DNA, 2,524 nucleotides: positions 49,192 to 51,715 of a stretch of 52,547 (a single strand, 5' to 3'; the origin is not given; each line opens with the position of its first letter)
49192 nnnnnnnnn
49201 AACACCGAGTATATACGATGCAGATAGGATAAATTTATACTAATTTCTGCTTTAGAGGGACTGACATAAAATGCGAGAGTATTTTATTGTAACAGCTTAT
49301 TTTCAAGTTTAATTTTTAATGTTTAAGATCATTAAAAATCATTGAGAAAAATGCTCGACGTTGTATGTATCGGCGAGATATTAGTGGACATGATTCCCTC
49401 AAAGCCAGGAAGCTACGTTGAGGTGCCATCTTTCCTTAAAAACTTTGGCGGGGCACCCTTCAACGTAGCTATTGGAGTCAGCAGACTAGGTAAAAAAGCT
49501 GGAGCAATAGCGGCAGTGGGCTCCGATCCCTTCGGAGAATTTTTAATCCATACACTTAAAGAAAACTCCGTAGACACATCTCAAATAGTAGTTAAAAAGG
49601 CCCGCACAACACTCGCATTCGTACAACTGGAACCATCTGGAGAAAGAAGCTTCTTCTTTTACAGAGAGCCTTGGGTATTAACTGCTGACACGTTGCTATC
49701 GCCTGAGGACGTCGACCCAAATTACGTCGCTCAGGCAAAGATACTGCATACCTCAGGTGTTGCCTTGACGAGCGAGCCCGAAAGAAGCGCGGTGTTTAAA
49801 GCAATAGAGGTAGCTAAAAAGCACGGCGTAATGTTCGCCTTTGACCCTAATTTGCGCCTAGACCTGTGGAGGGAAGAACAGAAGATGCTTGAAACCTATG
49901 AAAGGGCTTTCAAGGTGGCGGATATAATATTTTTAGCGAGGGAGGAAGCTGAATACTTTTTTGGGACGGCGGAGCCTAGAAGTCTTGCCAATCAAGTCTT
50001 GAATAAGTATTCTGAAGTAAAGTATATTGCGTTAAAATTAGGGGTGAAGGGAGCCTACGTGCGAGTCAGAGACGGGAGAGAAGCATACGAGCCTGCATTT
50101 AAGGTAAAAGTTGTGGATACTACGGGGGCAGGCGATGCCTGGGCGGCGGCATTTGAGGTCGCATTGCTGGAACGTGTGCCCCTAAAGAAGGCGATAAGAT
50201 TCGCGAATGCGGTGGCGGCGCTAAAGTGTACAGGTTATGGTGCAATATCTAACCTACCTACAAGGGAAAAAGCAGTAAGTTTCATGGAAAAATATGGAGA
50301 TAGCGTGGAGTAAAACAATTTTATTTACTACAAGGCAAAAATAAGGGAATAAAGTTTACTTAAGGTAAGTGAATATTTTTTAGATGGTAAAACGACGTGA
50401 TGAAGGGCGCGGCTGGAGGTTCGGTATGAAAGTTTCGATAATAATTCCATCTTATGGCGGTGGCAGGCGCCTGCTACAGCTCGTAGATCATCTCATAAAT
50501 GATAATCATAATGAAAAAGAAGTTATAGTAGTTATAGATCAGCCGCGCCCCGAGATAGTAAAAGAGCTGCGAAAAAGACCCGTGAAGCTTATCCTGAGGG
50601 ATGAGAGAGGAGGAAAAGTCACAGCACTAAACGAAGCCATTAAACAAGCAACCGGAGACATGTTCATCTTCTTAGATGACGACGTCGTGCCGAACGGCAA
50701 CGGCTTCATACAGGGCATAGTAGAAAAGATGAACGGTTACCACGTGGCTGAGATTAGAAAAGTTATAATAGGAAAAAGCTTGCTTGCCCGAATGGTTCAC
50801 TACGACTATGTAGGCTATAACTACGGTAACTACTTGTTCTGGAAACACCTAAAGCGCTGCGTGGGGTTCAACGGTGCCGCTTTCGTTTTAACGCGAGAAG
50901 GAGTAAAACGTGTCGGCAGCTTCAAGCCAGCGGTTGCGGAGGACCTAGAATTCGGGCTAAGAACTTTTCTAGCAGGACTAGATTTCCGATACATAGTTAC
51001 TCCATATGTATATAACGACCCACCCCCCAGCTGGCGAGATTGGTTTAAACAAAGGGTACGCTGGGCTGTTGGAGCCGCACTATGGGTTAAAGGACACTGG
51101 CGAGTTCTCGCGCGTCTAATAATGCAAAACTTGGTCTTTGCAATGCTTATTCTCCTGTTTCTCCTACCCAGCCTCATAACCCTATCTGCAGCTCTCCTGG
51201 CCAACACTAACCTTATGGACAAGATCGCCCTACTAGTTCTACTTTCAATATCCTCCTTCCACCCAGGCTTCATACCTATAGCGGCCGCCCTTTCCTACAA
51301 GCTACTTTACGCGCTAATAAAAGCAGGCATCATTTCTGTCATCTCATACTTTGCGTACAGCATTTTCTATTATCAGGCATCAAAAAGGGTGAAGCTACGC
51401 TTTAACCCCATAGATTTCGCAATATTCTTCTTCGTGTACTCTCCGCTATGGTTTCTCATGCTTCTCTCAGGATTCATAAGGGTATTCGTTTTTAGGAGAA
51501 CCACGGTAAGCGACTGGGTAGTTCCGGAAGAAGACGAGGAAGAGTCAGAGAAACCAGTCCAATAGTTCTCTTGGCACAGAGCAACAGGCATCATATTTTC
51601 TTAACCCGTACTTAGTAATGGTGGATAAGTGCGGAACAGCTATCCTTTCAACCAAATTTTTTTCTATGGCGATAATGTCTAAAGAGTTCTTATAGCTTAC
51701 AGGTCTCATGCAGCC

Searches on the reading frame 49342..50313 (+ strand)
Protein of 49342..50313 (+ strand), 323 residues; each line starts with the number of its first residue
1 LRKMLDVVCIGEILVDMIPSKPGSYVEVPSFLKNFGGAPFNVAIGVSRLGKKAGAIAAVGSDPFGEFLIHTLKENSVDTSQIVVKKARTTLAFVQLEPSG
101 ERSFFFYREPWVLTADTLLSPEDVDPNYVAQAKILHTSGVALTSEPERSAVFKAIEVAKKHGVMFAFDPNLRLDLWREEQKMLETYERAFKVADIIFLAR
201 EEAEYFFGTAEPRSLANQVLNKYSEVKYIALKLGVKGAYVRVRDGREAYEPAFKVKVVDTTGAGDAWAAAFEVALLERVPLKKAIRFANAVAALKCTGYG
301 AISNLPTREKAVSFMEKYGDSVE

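Call 12: search_protein_families(library=pfam, proteins=[window:49342-50313:+], max_evalue=0.0001)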
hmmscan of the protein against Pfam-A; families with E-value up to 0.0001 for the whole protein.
window:49342-50313:+ (323 aa): 1 family
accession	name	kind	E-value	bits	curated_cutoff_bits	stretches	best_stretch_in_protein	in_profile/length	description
PF00294.29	PfkB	-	1.1e-64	219.1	25.8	1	4-308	1-302/302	pfkB family carbohydrate kinase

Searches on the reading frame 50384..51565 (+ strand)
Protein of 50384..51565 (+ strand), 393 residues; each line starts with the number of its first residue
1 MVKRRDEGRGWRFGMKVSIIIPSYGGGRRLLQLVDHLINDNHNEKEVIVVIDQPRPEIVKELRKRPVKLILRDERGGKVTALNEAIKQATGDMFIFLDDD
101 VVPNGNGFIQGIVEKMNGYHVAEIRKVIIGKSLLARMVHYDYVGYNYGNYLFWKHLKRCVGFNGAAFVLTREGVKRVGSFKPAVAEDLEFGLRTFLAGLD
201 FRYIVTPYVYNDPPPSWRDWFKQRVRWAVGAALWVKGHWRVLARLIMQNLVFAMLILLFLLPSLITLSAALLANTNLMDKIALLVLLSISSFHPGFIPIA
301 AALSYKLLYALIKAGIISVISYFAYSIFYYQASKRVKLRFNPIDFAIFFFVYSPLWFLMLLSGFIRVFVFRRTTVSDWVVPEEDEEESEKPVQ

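Call 12: search_protein_families(library=pfam, proteins=[window:50384-51565:+], max_evalue=0.0001)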
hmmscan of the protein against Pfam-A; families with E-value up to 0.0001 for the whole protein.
window:50384-51565:+ (393 aa): 4 families
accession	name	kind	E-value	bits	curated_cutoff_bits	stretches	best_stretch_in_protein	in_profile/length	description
PF13632.12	Glyco_trans_2_3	-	4e-20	72.9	27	1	94-275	2-191/198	Glycosyl transferase family group 2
PF00535.33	Glycos_transf_2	-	4e-20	72.9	23.3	1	18-120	1-108/168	Glycosyl transferase family 2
PF13641.12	Glyco_tranf_2_3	-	2.6e-18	67.3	27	1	17-229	3-229/230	Glycosyltransferase like family 2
PF13506.12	Glyco_transf_21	-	8.8e-07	29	21.7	1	77-228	17-173/174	Glycosyl transferase family 21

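Call 18: find_encoding_contigs(protein=window:50384-51565:+, flank=10000, max_places=4)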
Protein window:50384-51565:+ (393 aa): no gene with exactly this product is on record in the collection.
